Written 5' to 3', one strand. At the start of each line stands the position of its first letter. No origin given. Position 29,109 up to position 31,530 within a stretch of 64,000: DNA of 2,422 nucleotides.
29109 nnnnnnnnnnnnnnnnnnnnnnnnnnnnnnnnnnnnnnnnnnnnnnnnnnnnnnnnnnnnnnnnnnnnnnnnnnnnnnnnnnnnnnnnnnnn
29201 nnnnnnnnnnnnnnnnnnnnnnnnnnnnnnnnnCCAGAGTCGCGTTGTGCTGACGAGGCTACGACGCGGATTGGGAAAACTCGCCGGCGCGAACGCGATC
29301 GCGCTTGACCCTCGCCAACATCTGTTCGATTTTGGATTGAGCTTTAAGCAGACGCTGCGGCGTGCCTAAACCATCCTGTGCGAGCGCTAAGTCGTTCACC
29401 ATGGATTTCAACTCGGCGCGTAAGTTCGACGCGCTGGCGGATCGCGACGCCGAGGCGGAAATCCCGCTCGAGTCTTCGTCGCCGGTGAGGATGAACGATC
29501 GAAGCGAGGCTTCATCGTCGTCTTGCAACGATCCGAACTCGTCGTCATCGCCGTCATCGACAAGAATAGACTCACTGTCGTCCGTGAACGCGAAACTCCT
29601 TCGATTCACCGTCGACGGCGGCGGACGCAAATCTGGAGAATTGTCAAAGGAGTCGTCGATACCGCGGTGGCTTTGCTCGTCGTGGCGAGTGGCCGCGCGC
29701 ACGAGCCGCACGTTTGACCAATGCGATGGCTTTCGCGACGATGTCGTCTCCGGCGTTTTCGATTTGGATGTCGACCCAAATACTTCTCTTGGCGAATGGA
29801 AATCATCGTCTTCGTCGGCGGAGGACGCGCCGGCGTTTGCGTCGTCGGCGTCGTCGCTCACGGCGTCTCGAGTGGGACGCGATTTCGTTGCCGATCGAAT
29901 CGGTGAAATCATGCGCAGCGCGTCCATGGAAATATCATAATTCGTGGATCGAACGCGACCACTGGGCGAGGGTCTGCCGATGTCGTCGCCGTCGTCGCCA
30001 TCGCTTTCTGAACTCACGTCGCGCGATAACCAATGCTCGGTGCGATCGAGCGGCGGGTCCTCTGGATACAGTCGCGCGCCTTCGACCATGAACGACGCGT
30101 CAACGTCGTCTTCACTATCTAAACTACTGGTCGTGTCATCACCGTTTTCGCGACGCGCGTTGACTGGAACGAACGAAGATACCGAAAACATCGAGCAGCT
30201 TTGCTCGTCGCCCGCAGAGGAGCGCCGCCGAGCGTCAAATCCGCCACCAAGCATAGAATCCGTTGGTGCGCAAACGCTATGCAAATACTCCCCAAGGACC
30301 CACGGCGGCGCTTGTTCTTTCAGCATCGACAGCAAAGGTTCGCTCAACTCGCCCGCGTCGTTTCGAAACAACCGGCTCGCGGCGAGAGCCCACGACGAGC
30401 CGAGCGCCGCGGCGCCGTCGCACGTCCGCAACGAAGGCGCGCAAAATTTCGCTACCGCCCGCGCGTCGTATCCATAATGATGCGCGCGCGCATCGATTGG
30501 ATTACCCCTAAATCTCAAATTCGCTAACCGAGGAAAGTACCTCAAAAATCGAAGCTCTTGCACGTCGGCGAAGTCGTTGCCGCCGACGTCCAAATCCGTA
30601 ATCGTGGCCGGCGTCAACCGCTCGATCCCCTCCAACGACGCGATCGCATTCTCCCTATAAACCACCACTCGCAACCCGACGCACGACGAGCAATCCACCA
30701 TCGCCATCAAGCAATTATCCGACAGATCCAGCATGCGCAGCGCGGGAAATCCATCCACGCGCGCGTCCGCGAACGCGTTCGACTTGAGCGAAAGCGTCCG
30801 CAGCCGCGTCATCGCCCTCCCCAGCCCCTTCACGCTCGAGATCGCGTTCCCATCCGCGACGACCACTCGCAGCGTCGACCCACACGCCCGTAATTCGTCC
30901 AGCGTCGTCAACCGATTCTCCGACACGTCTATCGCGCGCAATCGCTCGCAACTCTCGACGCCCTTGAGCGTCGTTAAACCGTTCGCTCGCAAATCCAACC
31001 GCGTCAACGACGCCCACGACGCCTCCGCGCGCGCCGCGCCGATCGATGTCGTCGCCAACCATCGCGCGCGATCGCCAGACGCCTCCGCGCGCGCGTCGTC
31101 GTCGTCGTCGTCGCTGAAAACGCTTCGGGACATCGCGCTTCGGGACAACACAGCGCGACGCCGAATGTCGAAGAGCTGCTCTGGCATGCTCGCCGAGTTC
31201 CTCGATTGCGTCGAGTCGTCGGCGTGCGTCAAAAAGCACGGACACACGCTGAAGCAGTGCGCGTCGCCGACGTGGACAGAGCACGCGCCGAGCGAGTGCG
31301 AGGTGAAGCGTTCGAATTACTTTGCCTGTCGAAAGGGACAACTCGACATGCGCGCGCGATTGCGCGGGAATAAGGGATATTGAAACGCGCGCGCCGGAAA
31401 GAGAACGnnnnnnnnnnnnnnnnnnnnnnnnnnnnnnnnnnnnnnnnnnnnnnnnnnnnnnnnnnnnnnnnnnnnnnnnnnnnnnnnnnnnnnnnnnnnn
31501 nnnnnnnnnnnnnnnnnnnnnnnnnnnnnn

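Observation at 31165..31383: Hidden 72-aa COA5/PET191 twin-Cx9C gene, masked inside a spurious 216-aa ORF.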

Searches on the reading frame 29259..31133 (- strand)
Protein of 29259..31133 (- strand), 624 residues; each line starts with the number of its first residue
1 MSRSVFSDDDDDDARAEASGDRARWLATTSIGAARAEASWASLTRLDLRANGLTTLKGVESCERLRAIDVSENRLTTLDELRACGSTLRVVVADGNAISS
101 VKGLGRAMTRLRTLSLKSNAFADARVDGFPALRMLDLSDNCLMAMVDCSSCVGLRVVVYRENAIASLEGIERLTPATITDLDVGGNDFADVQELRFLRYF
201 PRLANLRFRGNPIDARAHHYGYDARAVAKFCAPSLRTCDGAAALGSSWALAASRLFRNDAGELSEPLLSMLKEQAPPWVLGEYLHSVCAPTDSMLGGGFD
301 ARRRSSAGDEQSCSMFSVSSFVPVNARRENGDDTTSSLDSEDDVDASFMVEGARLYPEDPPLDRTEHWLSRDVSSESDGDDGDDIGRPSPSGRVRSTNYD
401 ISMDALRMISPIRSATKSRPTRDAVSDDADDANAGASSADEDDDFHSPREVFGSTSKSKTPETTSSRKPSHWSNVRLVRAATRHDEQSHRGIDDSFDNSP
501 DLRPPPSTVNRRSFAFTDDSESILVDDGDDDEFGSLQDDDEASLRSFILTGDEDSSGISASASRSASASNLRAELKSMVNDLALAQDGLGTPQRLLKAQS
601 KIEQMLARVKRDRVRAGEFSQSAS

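Call 4: search_protein_families(library=pfam, proteins=[window:29259-31133:-], max_evalue=1)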
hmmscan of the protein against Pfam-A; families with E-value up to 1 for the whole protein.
window:29259-31133:- (624 aa): 6 families
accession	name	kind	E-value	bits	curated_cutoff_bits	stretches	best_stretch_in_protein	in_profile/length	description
PF12799.13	LRR_4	-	7.8e-14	51.8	27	2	42-82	2-43/44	Leucine Rich repeats (2 copies)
PF13855.12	LRR_8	-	5.7e-08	32.8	27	3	106-140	22-59/61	Leucine rich repeat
PF00560.39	LRR_1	-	0.00023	21.1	20.6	0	132-142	2-12/23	Leucine Rich Repeat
PF14580.12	LRR_9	-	0.00055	20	30.5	1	46-120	24-99/175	Leucine-rich repeat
PF13516.12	LRR_6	-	0.0024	18.3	23.4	0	177-190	4-17/24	Leucine Rich repeat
PF23952.1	LRR_EndoS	-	0.0045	17.6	27.9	1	45-140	27-116/116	Endo-beta-N-acetylglucosaminidase EndoS LRR domain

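Call 50: search_protein_families(library=pfam, proteins=[L045:4225-5595:+, L082:788-1798:+, L045:2346-3755:-, L068:4001-4204:+, L056:4001-4204:+, L082:535-777:+], max_evalue=0.01)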
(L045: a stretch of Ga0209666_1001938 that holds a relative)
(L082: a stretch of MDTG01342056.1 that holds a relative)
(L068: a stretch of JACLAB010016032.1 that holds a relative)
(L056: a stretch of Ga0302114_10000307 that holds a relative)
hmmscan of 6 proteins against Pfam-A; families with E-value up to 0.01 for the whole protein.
L045:4225-5595:+ (457 aa): 5 families
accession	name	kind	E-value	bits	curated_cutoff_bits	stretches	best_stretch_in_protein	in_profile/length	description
PF00583.31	Acetyltransf_1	-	1.6e-11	44.9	20.7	1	352-420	46-116/116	Acetyltransferase (GNAT) family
PF13508.13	Acetyltransf_7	-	4.2e-10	40.3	27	1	349-421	12-83/84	Acetyltransferase (GNAT) domain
PF13673.13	Acetyltransf_10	-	3.3e-07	30.8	23.6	1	353-425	42-112/128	Acetyltransferase (GNAT) domain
PF08445.16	FR47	-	7.4e-07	29.5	22.1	1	364-427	22-83/86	FR47-like protein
PF13527.13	Acetyltransf_9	-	0.0002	21.8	25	1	364-420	73-124/127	Acetyltransferase (GNAT) domain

L082:788-1798:+ (337 aa): 6 families
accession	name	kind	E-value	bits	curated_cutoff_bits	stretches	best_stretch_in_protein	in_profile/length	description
PF00583.31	Acetyltransf_1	-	1.7e-11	44.8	20.7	1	244-302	58-116/116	Acetyltransferase (GNAT) family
PF13508.13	Acetyltransf_7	-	1e-09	39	27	1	245-304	29-84/84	Acetyltransferase (GNAT) domain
PF13673.13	Acetyltransf_10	-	2.2e-08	34.6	23.6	1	246-308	52-113/128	Acetyltransferase (GNAT) domain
PF08445.16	FR47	-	5.4e-08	33.2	22.1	1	248-307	24-82/86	FR47-like protein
PF13527.13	Acetyltransf_9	-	8.7e-05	23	25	1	241-303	68-125/127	Acetyltransferase (GNAT) domain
PF17013.11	Acetyltransf_15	-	0.0019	18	35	1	248-286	75-117/210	Putative acetyl-transferase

L045:2346-3755:- (469 aa): 0 families

L068:4001-4204:+ (68 aa): 1 family
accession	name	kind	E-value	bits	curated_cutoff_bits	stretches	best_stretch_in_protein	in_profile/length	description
PF10203.14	Pet191_N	-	3.3e-18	66.2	24.4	1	2-65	1-67/67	Cytochrome c oxidase assembly protein PET191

L056:4001-4204:+ (68 aa): 3 families
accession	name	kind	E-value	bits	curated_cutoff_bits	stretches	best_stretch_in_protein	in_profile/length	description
PF10203.14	Pet191_N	-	2.3e-19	69.9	24.4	1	2-65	1-67/67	Cytochrome c oxidase assembly protein PET191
PF05676.18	NDUF_B7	-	0.00057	19.9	26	1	25-59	25-59/63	NADH-ubiquinone oxidoreductase B18 subunit (NDUFB7)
PF03087.19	BPS1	-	0.0052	17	23.5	1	9-66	12-73/238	Protein BPS1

L082:535-777:+ (81 aa): 1 family
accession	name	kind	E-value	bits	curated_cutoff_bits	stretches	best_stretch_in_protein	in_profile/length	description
PF10203.14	Pet191_N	-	8.7e-14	52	24.4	1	2-78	1-67/67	Cytochrome c oxidase assembly protein PET191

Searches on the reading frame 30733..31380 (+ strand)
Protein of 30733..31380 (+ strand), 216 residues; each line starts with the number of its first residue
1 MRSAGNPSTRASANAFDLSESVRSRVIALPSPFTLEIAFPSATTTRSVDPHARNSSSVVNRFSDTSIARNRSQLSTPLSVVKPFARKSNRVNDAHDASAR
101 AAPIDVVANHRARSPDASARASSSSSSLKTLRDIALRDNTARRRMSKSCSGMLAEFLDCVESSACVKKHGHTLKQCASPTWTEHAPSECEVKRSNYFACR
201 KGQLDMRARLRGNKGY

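Call 4: search_protein_families(library=pfam, proteins=[window:30733-31380:+], max_evalue=1)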
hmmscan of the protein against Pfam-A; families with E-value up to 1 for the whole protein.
window:30733-31380:+ (216 aa): 2 families
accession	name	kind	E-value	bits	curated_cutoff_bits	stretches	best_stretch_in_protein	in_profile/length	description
PF10203.14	Pet191_N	-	1.2e-21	77.1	24.4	1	146-213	1-67/67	Cytochrome c oxidase assembly protein PET191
PF06747.18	CHCH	-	0.57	10.8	27.2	0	136-161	12-34/35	CHCH domain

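Call 50: search_protein_families(library=pfam, proteins=[L045:4225-5595:+, L082:788-1798:+, L045:2346-3755:-, L068:4001-4204:+, L056:4001-4204:+, L082:535-777:+], max_evalue=0.01)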
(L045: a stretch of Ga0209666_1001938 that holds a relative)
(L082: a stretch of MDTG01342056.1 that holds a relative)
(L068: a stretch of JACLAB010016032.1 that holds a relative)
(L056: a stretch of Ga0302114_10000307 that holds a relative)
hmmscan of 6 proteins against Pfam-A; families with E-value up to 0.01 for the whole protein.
L045:4225-5595:+ (457 aa): 5 families
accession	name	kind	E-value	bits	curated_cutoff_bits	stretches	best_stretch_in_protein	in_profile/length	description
PF00583.31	Acetyltransf_1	-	1.6e-11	44.9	20.7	1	352-420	46-116/116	Acetyltransferase (GNAT) family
PF13508.13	Acetyltransf_7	-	4.2e-10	40.3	27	1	349-421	12-83/84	Acetyltransferase (GNAT) domain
PF13673.13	Acetyltransf_10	-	3.3e-07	30.8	23.6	1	353-425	42-112/128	Acetyltransferase (GNAT) domain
PF08445.16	FR47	-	7.4e-07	29.5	22.1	1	364-427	22-83/86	FR47-like protein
PF13527.13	Acetyltransf_9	-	0.0002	21.8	25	1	364-420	73-124/127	Acetyltransferase (GNAT) domain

L082:788-1798:+ (337 aa): 6 families
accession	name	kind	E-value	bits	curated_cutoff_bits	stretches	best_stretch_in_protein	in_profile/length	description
PF00583.31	Acetyltransf_1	-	1.7e-11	44.8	20.7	1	244-302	58-116/116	Acetyltransferase (GNAT) family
PF13508.13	Acetyltransf_7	-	1e-09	39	27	1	245-304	29-84/84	Acetyltransferase (GNAT) domain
PF13673.13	Acetyltransf_10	-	2.2e-08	34.6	23.6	1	246-308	52-113/128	Acetyltransferase (GNAT) domain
PF08445.16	FR47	-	5.4e-08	33.2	22.1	1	248-307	24-82/86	FR47-like protein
PF13527.13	Acetyltransf_9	-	8.7e-05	23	25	1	241-303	68-125/127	Acetyltransferase (GNAT) domain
PF17013.11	Acetyltransf_15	-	0.0019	18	35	1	248-286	75-117/210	Putative acetyl-transferase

L045:2346-3755:- (469 aa): 0 families

L068:4001-4204:+ (68 aa): 1 family
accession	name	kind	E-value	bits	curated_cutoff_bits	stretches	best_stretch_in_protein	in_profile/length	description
PF10203.14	Pet191_N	-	3.3e-18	66.2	24.4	1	2-65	1-67/67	Cytochrome c oxidase assembly protein PET191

L056:4001-4204:+ (68 aa): 3 families
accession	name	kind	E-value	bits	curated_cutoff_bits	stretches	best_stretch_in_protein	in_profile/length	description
PF10203.14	Pet191_N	-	2.3e-19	69.9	24.4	1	2-65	1-67/67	Cytochrome c oxidase assembly protein PET191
PF05676.18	NDUF_B7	-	0.00057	19.9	26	1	25-59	25-59/63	NADH-ubiquinone oxidoreductase B18 subunit (NDUFB7)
PF03087.19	BPS1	-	0.0052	17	23.5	1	9-66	12-73/238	Protein BPS1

L082:535-777:+ (81 aa): 1 family
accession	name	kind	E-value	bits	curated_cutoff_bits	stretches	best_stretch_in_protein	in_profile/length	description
PF10203.14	Pet191_N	-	8.7e-14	52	24.4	1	2-78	1-67/67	Cytochrome c oxidase assembly protein PET191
